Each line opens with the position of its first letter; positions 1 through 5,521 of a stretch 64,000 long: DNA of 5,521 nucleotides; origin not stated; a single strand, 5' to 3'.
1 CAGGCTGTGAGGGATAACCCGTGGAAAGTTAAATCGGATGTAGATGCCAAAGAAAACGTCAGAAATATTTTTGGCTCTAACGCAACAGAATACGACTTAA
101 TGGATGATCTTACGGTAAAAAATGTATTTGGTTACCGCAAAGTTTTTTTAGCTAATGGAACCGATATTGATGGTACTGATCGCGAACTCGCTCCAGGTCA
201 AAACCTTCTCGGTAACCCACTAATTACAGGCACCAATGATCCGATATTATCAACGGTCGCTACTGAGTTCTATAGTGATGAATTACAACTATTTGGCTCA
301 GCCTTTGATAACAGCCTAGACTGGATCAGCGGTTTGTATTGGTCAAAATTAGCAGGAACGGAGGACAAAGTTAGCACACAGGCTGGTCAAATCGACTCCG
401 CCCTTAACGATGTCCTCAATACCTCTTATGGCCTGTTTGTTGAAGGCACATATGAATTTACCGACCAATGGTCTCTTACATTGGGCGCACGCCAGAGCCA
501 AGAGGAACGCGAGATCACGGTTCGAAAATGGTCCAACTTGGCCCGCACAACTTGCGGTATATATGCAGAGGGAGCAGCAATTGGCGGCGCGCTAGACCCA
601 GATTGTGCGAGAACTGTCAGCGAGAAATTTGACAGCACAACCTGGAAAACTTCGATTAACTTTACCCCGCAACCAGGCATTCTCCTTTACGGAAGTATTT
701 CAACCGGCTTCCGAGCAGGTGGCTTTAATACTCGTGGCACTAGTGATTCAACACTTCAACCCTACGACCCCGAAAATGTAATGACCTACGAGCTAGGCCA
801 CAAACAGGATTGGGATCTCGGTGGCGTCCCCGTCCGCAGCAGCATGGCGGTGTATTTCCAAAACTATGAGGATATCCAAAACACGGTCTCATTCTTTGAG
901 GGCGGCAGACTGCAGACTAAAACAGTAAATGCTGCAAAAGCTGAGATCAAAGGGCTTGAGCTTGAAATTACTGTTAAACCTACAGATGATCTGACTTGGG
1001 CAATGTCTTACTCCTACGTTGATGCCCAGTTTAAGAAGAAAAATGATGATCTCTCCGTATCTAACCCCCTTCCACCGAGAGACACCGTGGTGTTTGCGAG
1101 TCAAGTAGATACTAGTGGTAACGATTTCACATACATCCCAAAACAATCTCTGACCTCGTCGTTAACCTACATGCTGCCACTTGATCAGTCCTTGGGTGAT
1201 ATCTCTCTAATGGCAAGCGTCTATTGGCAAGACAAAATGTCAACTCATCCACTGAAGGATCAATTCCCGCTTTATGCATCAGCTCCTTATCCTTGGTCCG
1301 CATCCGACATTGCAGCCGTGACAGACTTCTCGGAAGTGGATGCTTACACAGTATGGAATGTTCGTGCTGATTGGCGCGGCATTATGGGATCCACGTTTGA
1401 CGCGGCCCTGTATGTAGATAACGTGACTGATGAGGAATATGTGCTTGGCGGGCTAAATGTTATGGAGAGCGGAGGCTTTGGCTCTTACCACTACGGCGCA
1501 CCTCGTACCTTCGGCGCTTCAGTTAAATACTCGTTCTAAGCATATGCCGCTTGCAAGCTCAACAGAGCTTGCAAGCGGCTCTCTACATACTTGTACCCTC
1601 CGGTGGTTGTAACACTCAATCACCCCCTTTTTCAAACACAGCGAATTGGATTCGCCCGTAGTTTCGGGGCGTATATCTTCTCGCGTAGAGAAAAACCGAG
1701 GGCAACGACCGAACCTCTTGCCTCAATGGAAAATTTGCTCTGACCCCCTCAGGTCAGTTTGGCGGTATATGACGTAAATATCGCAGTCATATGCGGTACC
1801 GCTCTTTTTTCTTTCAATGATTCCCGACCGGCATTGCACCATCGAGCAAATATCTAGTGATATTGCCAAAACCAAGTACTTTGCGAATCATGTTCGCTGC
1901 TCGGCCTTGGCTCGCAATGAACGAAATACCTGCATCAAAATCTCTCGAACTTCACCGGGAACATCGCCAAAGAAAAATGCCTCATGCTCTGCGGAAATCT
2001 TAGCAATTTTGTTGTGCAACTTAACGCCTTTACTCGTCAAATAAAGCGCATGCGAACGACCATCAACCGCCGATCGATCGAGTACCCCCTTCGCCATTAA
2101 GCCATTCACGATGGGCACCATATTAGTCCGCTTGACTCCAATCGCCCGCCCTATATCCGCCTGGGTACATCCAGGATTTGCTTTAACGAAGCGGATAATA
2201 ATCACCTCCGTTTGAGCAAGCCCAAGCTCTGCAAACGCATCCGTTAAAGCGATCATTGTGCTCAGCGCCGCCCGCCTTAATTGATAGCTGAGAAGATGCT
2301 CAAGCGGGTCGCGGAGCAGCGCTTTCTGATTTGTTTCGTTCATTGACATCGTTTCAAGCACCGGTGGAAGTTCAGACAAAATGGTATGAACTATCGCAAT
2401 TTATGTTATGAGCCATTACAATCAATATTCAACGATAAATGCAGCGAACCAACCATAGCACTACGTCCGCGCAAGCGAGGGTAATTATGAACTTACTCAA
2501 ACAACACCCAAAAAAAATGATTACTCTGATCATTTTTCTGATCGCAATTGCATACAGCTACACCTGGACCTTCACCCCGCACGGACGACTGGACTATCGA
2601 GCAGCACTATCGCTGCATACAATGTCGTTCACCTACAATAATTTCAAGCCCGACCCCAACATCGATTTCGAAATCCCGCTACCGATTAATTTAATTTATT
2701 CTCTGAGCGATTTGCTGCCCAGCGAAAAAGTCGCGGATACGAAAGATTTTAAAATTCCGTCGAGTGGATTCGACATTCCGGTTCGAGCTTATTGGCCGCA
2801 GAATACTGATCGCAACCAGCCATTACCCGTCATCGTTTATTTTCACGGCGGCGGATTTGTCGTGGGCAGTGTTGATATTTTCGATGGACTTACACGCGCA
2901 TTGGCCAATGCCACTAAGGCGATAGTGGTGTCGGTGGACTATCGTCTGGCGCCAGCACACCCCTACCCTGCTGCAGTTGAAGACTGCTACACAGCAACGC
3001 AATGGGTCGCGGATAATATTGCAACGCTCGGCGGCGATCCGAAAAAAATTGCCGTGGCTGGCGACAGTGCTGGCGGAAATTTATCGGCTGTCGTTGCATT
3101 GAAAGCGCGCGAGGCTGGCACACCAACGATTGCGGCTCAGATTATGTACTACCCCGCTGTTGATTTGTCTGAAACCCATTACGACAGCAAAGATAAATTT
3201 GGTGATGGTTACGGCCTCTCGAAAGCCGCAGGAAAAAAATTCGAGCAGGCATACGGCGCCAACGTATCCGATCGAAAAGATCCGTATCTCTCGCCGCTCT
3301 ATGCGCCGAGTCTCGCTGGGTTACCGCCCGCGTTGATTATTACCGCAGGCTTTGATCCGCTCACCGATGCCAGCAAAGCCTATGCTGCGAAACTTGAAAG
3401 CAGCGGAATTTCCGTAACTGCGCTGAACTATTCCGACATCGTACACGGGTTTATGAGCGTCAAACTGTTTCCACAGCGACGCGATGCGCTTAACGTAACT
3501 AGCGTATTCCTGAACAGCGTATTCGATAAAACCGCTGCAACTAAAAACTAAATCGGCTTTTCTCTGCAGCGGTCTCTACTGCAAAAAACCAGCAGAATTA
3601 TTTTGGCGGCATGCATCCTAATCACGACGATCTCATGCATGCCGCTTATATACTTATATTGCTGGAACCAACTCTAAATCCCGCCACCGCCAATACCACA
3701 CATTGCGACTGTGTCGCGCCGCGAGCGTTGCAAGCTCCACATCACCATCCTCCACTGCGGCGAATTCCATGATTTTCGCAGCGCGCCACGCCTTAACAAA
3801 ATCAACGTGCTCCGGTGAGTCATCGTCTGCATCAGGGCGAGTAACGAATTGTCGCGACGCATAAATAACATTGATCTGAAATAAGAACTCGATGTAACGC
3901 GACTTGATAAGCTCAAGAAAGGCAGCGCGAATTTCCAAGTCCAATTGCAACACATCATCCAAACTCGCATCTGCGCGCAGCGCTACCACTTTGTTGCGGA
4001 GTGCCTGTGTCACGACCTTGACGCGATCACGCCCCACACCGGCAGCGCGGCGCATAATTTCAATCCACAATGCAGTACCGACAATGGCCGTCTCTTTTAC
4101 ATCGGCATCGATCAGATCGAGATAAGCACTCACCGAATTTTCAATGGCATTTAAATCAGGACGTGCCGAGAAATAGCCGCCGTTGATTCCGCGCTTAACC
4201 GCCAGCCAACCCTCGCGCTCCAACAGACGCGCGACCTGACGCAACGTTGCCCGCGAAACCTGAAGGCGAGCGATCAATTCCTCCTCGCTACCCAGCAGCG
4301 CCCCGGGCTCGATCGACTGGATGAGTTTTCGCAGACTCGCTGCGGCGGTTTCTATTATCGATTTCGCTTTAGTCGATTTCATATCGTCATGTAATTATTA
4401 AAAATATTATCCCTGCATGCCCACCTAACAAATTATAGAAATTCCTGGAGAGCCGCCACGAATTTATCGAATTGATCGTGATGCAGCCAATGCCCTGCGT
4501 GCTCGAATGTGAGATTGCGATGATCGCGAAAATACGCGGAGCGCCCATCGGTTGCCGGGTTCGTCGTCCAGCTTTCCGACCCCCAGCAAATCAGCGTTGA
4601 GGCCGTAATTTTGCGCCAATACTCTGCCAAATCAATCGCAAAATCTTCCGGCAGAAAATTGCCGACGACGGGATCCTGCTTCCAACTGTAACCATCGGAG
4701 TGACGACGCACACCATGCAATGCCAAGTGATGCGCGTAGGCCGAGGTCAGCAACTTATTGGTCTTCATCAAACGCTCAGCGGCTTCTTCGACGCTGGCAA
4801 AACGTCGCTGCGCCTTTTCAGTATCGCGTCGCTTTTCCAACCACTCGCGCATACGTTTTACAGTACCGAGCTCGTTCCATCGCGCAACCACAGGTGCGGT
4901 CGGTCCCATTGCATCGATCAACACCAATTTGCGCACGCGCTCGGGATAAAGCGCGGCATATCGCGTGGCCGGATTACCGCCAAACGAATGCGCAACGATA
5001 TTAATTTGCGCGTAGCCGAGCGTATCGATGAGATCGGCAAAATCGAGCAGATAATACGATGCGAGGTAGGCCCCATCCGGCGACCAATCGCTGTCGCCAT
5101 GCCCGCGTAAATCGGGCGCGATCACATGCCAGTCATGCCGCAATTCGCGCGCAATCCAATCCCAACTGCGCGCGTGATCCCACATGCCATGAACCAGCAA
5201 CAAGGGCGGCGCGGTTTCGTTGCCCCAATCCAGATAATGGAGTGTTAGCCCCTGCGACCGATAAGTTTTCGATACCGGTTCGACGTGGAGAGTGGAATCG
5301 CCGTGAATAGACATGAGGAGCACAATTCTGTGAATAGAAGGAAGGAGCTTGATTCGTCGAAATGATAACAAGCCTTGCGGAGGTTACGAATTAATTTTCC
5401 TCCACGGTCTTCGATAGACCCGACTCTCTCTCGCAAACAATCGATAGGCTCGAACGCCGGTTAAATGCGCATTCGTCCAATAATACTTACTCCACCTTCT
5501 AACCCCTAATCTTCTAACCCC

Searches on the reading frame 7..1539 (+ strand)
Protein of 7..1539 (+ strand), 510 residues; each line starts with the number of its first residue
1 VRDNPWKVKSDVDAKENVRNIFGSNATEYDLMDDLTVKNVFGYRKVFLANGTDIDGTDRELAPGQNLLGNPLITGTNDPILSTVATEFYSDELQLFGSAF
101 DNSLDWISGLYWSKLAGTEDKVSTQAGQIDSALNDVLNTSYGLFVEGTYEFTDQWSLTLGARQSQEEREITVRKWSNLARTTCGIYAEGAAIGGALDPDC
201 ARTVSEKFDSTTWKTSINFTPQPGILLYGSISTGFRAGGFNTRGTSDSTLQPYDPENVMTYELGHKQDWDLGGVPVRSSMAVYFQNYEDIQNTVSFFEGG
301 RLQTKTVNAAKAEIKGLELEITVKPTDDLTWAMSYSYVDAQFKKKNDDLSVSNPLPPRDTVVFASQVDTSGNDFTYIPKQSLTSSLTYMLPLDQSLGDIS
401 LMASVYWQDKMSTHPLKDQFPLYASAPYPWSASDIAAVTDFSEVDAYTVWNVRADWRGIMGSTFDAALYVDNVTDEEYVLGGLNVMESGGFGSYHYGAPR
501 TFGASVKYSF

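Call 108: search_protein_families(library=pfam, proteins=[window:7-1539:+], max_evalue=0.001)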
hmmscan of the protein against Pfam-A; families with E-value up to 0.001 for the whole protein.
window:7-1539:+ (510 aa): 2 families
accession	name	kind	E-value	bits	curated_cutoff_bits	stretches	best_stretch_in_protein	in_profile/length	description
PF00593.30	TonB_dep_Rec_b-barrel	-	4.2e-35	122.9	27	1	28-473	68-436/436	TonB dependent receptor-like, beta-barrel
PF14905.12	OMP_b-brl_3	-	4.8e-05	23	27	0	254-351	214-307/408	Outer membrane protein beta-barrel family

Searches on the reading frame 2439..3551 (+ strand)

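Call 108: search_protein_families(library=pfam, proteins=[window:2439-3551:+], max_evalue=0.001)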
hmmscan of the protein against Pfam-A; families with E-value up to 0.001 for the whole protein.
window:2439-3551:+ (370 aa): 6 families
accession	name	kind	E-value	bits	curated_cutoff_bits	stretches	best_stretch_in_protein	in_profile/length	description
PF07859.19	Abhydrolase_3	-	8.2e-74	248.3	25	1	132-339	1-209/210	alpha/beta hydrolase fold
PF20434.5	BD-FAE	-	5.7e-23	82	26.8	1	118-225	4-112/215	BD-FAE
PF00135.34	COesterase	-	1.7e-19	70.6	27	1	118-223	91-204/515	Carboxylesterase family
PF10340.15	Say1_Mug180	-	1e-07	31.6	21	1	122-275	116-272/374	Steryl acetyl hydrolase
PF00326.27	Peptidase_S9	-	1.3e-05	25.3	22.6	1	180-341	45-192/213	Prolyl oligopeptidase family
PF00756.26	Esterase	-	0.00024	21.4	22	0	112-224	7-137/251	Putative esterase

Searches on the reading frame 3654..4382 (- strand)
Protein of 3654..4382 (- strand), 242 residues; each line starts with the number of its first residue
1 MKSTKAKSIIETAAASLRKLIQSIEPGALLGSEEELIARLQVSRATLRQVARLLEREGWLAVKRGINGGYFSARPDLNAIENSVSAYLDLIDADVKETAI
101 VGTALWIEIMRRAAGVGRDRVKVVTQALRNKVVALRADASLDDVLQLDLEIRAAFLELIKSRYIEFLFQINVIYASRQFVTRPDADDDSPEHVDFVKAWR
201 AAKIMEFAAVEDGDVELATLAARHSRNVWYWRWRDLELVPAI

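Call 75: search_protein_families(library=pfam, proteins=[window:3654-4382:-], max_evalue=0.00001)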
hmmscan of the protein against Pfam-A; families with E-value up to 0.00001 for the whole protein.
window:3654-4382:- (242 aa): 1 family
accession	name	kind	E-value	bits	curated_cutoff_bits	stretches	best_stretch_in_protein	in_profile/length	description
PF00392.27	GntR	-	3.6e-09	36.6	27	1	11-65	3-59/64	Bacterial regulatory proteins, gntR family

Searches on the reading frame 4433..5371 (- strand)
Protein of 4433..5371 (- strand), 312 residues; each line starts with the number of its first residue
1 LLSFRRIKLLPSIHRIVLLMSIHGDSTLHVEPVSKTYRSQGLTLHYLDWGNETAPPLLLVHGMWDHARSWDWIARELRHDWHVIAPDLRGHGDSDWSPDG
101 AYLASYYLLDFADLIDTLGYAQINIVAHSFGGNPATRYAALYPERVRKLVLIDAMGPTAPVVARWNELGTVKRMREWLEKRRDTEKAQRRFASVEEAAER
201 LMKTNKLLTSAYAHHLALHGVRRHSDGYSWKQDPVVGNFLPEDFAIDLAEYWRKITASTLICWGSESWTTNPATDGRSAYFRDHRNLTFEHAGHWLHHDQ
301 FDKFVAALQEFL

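Call 75: search_protein_families(library=pfam, proteins=[window:4433-5371:-], max_evalue=0.00001)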
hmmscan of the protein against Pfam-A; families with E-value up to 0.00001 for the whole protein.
window:4433-5371:- (312 aa): 3 families
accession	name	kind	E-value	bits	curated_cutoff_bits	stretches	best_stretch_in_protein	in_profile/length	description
PF00561.26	Abhydrolase_1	-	4.3e-31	108.9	25.8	1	55-299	1-243/245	alpha/beta hydrolase fold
PF12697.13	Abhydrolase_6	-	5.3e-24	86.5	26.3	1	57-307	1-217/217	Alpha/beta hydrolase family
PF12146.15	Hydrolase_4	-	6.3e-16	58.8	27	1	57-220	7-176/239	Serine aminopeptidase, S33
